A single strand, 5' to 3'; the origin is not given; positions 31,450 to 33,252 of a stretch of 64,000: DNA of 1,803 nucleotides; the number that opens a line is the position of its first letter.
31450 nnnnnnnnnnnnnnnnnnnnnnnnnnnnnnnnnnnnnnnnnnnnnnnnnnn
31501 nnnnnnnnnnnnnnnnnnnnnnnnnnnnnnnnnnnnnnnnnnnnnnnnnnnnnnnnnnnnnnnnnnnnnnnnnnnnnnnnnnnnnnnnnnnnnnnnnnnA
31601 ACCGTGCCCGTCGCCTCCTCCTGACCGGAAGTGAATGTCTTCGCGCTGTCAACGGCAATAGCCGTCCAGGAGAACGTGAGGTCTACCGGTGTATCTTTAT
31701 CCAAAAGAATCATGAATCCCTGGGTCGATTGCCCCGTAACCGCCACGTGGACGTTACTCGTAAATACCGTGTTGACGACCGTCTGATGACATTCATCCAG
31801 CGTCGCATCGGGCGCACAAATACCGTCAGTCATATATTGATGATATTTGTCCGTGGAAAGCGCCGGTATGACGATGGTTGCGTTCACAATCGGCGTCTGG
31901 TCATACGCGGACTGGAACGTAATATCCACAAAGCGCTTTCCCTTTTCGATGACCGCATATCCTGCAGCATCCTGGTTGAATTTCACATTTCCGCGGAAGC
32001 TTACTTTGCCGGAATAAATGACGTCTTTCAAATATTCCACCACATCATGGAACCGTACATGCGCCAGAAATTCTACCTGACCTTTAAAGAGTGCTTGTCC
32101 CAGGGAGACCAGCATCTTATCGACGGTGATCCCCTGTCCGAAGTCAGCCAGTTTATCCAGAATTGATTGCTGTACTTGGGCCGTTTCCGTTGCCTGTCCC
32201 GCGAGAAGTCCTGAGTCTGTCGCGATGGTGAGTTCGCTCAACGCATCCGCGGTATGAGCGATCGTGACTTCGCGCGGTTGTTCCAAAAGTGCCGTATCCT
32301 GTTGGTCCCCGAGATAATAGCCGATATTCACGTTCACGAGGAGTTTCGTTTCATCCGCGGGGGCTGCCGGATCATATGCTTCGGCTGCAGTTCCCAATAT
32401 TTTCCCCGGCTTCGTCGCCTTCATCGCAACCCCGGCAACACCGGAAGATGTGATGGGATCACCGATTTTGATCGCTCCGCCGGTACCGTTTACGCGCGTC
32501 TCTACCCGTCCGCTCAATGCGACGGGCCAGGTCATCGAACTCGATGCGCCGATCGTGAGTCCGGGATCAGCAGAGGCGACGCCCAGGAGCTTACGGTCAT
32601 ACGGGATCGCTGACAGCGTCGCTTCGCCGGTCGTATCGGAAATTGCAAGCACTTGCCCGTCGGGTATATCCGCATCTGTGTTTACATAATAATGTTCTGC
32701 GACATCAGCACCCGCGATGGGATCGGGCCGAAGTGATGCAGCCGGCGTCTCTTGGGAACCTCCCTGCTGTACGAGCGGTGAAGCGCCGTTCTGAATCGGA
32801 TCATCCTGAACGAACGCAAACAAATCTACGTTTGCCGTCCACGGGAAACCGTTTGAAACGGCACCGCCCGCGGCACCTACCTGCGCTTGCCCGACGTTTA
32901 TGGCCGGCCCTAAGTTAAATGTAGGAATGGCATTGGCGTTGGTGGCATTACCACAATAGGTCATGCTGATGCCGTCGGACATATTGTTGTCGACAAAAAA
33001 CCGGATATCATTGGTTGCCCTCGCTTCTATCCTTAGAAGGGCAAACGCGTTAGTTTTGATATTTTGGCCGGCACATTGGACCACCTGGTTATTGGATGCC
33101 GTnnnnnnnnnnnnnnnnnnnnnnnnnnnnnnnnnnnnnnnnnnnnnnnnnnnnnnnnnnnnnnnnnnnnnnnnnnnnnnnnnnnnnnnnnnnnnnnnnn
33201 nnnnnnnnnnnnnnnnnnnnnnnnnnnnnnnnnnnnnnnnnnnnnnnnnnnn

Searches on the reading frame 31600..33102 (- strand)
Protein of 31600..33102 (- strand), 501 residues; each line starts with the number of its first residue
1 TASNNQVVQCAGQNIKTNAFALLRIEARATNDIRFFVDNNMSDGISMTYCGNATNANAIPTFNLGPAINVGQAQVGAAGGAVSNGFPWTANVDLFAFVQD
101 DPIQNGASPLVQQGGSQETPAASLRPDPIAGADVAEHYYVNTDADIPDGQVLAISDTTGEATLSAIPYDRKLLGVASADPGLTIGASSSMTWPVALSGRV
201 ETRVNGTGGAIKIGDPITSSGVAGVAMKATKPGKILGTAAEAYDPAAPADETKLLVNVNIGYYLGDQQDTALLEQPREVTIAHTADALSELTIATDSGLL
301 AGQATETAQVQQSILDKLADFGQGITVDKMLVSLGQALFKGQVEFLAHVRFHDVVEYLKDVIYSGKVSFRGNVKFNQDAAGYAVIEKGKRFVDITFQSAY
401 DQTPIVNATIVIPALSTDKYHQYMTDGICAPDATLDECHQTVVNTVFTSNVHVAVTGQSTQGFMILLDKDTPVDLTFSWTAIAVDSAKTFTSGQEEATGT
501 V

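Call 27: find_related_loci(query=A2, collection=genome_contigs, flank=10000)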
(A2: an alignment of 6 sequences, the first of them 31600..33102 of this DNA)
Query A2 (501 aa) in genome_contigs; peptide patterns used: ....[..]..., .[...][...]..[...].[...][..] (x = any residue, [..] = any of these).
473 stretches matched a pattern; 14 encode a relative of the query (tblastn E <= 1e-3); 14 distinct loci.
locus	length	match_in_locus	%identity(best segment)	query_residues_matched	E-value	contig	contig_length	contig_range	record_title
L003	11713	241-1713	63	1-501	0e+0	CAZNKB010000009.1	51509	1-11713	MAG TPA_asm: uncultured Gammaproteobacteria bacterium isolate SRP173033_co3_60 genome assembly, contig: NODE_609_length_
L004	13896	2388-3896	42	5-492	2e-120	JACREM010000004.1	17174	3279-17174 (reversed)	MAG: Candidatus Gottesmanbacteria bacterium isolate NC_groundwater_1699_Pr3_B-0.1um_43_117 SR-2_scaffold_141_150292, who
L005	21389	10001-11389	45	1-488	2e-119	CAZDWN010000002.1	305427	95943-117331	MAG TPA_asm: uncultured Pseudomonadales bacterium isolate SRP170004_co1_144 genome assembly, contig: NODE_30_length_3054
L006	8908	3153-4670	40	2-486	1e-107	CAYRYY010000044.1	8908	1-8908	MAG TPA_asm: uncultured Gammaproteobacteria bacterium isolate SRP286056_co1_491 genome assembly, contig: NODE_10375_leng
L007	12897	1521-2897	40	2-500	6e-103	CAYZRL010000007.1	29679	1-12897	MAG TPA_asm: uncultured Gammaproteobacteria bacterium isolate binchicken_co105_392 genome assembly, contig: NODE_1925_le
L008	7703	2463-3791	40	2-489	2e-102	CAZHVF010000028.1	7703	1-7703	MAG TPA_asm: uncultured Gammaproteobacteria bacterium isolate SRP135725_co1_639 genome assembly, contig: NODE_13982_leng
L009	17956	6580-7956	39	2-500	4e-100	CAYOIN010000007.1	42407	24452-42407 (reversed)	MAG TPA_asm: uncultured Gammaproteobacteria bacterium isolate binchicken_co105_445 genome assembly, contig: NODE_1043_le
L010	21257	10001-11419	45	8-492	7e-117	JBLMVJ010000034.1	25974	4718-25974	MAG: Candidatus Levyibacteriota bacterium isolate MAG318 PRJNA960887_bin9_renamed_33, whole genome shotgun sequence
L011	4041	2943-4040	43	5-392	2e-87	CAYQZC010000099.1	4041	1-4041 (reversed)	MAG TPA_asm: uncultured Pseudomonadales bacterium isolate SRP292972_co1_124 genome assembly, contig: NODE_8972_length_40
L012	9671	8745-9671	48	1-321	2e-77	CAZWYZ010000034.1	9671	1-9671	MAG TPA_asm: uncultured Pseudomonadales bacterium isolate SRP286056_co1_495 genome assembly, contig: NODE_9229_length_96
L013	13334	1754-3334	27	14-482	4e-25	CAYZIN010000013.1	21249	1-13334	MAG TPA_asm: uncultured Candidatus Saccharibacteria bacterium isolate SRP200132_co1_785 genome assembly, contig: NODE_43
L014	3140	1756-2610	30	8-500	2e-17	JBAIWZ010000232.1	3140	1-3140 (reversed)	MAG: Acutalibacteraceae bacterium isolate bin_138 c_000014198496, whole genome shotgun sequence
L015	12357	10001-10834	33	8-492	2e-15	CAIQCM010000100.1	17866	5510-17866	uncultured bacterium isolate T8_bin-506 genome assembly, contig: bin-506:100/160, whole genome shotgun sequence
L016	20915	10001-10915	41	8-242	2e-8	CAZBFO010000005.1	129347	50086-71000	MAG TPA_asm: uncultured Gammaproteobacteria bacterium isolate binchicken_co185_196 genome assembly, contig: NODE_176_len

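Call 98: find_related_loci(query=A2, collection=viral_contigs, flank=10000)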
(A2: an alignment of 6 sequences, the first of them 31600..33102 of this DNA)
Query A2 (501 aa) in viral_contigs; peptide patterns used: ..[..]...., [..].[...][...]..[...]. (x = any residue, [..] = any of these).
379 stretches matched a pattern, but none encodes a relative of the query by tblastn (E <= 1e-3).
